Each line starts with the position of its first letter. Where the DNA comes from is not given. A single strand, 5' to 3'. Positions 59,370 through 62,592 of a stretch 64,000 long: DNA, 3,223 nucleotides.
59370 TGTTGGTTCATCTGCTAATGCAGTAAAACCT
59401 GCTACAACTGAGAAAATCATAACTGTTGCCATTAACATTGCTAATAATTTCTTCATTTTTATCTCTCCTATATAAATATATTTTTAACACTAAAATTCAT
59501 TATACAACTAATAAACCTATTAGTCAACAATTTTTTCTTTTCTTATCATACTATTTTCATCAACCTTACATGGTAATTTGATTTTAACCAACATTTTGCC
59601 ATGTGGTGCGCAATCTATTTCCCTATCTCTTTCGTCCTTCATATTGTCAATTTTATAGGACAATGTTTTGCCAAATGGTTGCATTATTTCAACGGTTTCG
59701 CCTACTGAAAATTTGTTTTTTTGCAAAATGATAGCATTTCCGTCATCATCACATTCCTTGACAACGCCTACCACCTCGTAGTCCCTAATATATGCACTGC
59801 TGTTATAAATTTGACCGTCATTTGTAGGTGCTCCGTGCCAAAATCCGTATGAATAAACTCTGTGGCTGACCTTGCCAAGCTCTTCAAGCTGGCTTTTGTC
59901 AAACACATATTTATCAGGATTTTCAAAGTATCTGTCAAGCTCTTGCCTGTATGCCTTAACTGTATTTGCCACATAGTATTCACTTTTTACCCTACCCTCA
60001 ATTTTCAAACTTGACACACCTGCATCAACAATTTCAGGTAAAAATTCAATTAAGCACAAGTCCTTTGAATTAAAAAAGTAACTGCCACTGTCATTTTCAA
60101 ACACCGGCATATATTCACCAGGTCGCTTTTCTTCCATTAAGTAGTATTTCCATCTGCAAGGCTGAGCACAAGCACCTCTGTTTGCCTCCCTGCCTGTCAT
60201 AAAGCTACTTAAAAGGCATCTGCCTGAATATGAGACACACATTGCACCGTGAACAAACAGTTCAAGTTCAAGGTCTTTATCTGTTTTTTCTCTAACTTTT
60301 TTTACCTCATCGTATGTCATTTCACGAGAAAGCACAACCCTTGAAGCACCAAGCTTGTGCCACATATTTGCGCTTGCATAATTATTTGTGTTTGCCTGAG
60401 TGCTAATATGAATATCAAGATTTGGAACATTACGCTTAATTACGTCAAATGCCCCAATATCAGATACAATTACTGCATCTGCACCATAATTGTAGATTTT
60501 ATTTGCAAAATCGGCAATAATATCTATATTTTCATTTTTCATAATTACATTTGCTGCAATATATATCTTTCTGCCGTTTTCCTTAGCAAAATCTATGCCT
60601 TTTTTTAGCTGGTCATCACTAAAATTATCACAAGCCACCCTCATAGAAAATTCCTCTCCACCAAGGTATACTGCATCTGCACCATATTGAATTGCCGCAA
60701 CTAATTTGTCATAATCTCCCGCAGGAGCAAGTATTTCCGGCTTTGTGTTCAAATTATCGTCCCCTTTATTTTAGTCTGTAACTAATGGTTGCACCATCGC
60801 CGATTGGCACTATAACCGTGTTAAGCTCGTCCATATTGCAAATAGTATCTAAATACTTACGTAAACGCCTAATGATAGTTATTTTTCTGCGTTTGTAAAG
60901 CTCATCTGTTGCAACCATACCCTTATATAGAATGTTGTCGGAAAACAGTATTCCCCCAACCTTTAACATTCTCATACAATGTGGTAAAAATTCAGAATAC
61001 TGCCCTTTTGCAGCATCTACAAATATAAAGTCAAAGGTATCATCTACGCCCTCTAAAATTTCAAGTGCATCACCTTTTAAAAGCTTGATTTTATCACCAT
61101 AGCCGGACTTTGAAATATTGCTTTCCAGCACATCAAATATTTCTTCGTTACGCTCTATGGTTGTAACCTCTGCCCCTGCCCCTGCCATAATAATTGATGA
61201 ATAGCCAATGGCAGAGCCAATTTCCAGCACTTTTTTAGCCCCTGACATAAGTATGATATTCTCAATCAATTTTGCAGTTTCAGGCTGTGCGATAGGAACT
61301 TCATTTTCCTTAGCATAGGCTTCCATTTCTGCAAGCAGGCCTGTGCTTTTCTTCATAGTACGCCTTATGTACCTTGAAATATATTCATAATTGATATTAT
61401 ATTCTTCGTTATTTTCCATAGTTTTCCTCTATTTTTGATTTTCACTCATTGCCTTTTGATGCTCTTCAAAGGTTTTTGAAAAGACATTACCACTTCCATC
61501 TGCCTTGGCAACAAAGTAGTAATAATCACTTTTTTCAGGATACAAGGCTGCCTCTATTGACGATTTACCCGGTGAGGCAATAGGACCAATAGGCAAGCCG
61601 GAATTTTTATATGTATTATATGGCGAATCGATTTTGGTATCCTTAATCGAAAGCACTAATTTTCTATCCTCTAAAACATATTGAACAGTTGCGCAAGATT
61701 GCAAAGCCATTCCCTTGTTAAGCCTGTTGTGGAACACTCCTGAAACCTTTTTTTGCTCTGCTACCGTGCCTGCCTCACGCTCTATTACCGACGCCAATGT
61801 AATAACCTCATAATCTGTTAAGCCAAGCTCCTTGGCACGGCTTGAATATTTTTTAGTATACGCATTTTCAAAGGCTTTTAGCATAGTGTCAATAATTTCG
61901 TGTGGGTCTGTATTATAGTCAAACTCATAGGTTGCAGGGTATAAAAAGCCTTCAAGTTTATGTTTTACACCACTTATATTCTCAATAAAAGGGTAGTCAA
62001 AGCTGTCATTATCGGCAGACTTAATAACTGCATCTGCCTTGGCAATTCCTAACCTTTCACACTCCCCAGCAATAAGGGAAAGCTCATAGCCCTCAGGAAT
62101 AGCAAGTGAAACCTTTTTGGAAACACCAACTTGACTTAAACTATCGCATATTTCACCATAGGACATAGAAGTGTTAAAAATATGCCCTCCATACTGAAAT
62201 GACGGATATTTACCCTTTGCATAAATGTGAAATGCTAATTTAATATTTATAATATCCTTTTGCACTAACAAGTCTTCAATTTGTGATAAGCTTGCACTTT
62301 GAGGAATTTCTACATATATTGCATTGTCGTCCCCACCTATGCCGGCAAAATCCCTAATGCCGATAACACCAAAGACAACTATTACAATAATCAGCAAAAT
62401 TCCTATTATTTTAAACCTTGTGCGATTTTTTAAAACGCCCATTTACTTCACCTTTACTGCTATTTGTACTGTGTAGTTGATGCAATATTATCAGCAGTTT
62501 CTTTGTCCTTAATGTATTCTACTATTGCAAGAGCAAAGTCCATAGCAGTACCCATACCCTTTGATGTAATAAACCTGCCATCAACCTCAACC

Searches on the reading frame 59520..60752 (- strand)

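Call 36: search_protein_families(library=pfam, proteins=[window:59520-60752:-], max_evalue=0.00001)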
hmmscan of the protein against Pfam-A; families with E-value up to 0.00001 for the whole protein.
window:59520-60752:- (410 aa): 2 families
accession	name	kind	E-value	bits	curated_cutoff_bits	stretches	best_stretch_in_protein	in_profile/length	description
PF01136.24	Peptidase_U32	-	7.5e-94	313.8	22.4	1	79-309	4-231/233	Peptidase family U32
PF16325.11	Peptidase_U32_C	-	3.5e-26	91.6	28.2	1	323-404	1-83/83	Peptidase family U32 C-terminal domain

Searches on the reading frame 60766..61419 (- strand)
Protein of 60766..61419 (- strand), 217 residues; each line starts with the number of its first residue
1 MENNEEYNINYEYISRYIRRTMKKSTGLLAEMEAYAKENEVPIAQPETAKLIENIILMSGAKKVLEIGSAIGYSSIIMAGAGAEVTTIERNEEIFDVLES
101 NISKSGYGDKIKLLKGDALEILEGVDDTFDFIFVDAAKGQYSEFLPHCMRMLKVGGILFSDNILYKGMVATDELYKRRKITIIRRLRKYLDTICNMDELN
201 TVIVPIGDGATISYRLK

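Call 60: search_protein_families(library=pfam, proteins=[window:60766-61419:-], max_evalue=0.00001)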
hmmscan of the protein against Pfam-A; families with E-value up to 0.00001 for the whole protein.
window:60766-61419:- (217 aa): 7 families
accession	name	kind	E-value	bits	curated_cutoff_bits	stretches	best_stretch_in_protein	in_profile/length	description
PF01596.23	Methyltransf_3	-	4.6e-32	111.4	22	1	40-215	25-203/204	O-methyltransferase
PF13578.12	Methyltransf_24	-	1.7e-10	42.2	26.3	1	65-163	1-105/105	Methyltransferase domain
PF13847.12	Methyltransf_31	-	1.3e-08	35.1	27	1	60-163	3-112/145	Methyltransferase domain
PF13649.12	Methyltransf_25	-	3.7e-08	34.4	27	1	64-156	1-97/97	Methyltransferase domain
PF01135.25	PCMT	-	2.1e-07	31.3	20.3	1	41-158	54-169/210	Protein-L-isoaspartate(D-aspartate) O-methyltransferase (PCMT)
PF02475.24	TRM5-TYW2_MTfase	-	4.9e-07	30.3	28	1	61-163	37-138/164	TRM5/TYW2 methyltransferase domain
PF08241.18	Methyltransf_11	-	2.8e-06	28.3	21.2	1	65-159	1-94/95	Methyltransferase domain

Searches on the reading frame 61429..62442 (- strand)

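Call 60: search_protein_families(library=pfam, proteins=[window:61429-62442:-], max_evalue=0.00001)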
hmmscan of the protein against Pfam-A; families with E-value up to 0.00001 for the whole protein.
window:61429-62442:- (337 aa): 1 family
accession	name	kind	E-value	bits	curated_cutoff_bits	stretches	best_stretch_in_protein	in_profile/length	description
PF02618.21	YceG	-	7.9e-83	278.5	32.4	1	44-333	1-274/275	YceG-like family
